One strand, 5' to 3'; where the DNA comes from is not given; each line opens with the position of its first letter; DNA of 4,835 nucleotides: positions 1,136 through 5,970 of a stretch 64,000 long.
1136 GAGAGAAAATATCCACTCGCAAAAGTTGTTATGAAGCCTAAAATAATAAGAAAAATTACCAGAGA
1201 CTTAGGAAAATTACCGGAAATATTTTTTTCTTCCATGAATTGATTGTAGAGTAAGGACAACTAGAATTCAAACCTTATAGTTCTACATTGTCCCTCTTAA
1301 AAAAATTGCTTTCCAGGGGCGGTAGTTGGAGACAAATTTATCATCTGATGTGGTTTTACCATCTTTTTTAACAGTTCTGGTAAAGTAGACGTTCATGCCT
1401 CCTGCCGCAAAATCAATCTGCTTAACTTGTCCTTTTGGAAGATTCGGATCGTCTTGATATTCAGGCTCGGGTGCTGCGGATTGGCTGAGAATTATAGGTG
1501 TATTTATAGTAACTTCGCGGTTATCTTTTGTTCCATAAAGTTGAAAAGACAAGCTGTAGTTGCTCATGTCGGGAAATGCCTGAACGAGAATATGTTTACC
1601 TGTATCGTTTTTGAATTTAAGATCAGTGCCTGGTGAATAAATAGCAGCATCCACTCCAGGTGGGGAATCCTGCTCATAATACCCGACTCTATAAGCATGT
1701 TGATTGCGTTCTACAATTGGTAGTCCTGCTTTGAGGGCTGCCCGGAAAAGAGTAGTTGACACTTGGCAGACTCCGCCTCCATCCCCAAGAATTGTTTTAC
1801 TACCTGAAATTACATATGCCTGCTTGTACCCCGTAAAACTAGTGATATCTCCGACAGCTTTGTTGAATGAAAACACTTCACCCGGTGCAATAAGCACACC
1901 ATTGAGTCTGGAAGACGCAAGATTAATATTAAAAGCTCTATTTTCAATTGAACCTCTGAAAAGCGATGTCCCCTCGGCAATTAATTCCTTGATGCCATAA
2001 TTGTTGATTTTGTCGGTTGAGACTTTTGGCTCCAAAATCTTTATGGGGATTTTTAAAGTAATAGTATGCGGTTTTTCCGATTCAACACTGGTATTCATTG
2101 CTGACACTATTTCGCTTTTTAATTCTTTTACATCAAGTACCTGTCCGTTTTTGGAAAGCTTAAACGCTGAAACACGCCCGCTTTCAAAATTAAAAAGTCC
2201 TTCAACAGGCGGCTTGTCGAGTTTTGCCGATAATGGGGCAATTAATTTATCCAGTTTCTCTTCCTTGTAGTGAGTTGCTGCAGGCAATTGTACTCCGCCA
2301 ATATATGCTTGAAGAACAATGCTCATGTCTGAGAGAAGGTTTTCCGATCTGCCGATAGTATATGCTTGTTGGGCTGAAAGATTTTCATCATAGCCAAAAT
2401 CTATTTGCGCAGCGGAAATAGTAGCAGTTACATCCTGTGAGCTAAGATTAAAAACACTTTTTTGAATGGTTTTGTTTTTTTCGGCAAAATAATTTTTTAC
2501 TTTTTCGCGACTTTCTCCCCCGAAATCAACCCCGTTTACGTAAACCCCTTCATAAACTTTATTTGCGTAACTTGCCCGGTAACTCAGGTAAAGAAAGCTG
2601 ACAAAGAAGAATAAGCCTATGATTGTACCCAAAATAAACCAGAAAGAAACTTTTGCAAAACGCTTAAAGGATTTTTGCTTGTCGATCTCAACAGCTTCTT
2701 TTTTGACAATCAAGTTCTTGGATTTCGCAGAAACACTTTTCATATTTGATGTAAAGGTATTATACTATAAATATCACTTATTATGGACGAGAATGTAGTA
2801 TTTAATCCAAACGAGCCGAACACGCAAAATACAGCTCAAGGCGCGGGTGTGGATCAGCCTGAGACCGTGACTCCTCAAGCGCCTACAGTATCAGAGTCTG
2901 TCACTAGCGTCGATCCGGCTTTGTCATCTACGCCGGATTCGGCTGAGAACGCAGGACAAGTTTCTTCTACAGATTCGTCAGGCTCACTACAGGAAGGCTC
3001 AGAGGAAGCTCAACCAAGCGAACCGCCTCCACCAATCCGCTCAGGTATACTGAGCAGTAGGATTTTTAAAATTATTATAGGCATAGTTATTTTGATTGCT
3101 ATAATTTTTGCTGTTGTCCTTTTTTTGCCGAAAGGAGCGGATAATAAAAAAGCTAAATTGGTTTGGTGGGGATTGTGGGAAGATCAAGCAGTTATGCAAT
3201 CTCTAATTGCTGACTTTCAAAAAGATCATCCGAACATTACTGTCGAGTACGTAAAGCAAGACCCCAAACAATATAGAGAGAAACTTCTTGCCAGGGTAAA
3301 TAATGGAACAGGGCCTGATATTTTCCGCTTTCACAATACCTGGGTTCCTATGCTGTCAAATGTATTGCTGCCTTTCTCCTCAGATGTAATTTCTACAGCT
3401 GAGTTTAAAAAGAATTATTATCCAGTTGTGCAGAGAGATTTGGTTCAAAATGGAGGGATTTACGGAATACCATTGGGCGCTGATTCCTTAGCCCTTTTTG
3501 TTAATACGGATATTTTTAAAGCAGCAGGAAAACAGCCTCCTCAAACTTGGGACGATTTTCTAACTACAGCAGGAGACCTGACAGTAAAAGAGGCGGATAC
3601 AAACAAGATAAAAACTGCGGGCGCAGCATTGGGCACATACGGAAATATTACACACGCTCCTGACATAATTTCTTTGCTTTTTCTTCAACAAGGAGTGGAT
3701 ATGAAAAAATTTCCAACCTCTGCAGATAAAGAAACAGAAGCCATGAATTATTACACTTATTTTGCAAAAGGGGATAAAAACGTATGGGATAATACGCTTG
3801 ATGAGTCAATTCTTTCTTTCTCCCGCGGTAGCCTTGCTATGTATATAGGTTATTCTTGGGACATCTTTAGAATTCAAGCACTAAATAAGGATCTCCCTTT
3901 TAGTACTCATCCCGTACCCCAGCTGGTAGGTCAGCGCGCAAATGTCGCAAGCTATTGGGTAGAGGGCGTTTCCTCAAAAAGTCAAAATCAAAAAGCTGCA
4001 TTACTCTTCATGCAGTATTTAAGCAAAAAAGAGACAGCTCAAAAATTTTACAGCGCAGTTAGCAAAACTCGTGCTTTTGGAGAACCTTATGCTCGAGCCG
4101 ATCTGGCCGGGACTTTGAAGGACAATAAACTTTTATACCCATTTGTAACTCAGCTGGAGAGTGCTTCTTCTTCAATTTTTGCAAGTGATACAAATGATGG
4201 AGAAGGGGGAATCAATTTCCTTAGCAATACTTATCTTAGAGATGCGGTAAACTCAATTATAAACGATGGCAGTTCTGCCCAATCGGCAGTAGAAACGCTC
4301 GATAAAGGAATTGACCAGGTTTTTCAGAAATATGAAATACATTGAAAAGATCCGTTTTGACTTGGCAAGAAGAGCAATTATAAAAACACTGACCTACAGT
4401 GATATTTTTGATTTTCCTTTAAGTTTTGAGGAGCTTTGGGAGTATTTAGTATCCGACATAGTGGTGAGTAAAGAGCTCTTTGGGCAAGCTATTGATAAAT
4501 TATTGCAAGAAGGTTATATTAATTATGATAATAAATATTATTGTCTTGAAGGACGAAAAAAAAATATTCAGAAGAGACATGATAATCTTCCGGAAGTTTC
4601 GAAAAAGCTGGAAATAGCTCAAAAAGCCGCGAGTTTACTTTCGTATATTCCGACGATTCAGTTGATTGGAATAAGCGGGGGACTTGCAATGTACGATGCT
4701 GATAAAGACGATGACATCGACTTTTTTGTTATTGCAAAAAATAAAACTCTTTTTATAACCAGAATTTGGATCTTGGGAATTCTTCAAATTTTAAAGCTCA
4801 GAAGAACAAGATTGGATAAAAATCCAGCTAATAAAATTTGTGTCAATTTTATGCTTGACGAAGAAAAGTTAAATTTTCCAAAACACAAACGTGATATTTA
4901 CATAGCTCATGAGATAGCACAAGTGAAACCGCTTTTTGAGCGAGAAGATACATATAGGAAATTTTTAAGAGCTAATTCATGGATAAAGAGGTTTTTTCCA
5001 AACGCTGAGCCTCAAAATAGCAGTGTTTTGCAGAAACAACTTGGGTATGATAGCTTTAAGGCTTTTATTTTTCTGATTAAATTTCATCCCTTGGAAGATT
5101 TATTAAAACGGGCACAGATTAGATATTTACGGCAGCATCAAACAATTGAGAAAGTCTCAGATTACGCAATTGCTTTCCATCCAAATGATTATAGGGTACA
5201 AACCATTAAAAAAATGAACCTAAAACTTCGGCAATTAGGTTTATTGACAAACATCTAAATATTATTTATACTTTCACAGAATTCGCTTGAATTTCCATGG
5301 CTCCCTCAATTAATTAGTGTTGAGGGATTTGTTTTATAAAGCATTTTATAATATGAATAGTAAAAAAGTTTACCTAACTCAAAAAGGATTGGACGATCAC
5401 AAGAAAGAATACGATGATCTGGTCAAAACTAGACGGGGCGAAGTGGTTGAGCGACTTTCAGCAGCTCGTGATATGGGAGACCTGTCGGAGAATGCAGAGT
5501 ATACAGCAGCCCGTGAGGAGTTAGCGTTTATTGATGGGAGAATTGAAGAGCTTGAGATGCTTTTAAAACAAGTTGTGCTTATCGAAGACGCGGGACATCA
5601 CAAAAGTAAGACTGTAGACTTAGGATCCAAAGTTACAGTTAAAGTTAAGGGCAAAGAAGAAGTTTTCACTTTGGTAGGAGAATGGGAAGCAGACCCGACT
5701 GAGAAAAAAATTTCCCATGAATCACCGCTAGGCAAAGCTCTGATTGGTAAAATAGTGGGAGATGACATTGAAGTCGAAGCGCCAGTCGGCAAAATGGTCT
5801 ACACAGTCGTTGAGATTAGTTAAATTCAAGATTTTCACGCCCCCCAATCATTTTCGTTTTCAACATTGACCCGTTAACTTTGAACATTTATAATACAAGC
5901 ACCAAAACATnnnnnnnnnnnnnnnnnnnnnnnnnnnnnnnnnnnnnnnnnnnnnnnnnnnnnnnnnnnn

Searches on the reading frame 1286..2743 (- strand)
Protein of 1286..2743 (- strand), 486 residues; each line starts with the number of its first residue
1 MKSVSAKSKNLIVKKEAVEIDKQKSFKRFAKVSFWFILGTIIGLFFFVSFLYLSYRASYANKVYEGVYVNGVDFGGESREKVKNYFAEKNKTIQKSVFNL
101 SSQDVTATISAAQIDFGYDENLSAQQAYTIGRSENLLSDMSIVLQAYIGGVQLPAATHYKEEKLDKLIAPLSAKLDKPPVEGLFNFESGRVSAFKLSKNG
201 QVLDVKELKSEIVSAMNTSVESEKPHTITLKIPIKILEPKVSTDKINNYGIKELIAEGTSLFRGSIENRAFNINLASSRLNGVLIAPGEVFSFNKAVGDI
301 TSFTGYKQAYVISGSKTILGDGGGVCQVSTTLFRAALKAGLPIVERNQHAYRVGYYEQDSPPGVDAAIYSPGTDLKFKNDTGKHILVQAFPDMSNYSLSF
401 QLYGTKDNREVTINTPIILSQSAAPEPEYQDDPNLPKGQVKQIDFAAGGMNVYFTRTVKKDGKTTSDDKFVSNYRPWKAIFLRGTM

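Call 21: search_protein_families(library=pfam, proteins=[window:1286-2743:-], max_evalue=0.00001)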
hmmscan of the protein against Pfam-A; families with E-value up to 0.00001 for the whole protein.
window:1286-2743:- (486 aa): 2 families
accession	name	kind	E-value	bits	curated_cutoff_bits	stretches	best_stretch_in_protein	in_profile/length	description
PF04294.18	VanW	-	1.5e-42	144.6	27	1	268-402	1-129/130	VanW like protein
PF12229.13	PG_binding_4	-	5.8e-13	49.5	22.1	1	108-219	2-111/117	Putative peptidoglycan binding domain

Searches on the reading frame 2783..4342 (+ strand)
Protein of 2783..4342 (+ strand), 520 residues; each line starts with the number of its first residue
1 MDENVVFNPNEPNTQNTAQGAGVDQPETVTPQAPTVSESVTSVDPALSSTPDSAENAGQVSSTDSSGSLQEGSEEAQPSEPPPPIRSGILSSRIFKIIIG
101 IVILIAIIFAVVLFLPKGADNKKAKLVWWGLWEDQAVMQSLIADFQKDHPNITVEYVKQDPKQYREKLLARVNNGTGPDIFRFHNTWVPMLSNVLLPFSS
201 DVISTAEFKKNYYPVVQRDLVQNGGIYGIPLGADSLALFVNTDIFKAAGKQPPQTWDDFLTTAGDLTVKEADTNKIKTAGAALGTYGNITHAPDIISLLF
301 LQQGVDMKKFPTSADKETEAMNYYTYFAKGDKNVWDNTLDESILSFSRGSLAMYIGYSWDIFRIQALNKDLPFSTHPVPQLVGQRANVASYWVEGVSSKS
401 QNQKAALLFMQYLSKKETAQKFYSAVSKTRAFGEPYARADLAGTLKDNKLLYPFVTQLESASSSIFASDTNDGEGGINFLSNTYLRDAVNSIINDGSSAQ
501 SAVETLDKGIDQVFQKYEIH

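Call 3: search_protein_families(library=pfam, proteins=[window:2783-4342:+], max_evalue=0.01)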
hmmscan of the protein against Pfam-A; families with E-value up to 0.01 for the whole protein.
window:2783-4342:+ (520 aa): 2 families
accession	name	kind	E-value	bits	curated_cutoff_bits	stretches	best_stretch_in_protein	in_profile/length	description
PF13416.11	SBP_bac_8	-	2.1e-32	113.4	27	1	141-424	2-254/279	Bacterial extracellular solute-binding protein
PF01547.30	SBP_bac_1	-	6.6e-30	105.6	26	1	133-419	5-306/307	Bacterial extracellular solute-binding protein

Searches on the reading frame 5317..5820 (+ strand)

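Call 3: search_protein_families(library=pfam, proteins=[window:5317-5820:+], max_evalue=0.01)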
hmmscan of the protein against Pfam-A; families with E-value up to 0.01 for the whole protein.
window:5317-5820:+ (168 aa): 3 families
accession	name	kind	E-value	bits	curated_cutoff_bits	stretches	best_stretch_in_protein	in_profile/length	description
PF01272.25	GreA_GreB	-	4.5e-25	87.9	26.9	1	97-168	3-76/77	Transcription elongation factor, GreA/GreB, C-term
PF03449.20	GreA_GreB_N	-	7.5e-24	84.2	24.5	1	18-86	1-69/71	Transcription elongation factor, N-terminal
PF02996.22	Prefoldin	-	0.0029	18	23.2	0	62-114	5-57/120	Prefoldin subunit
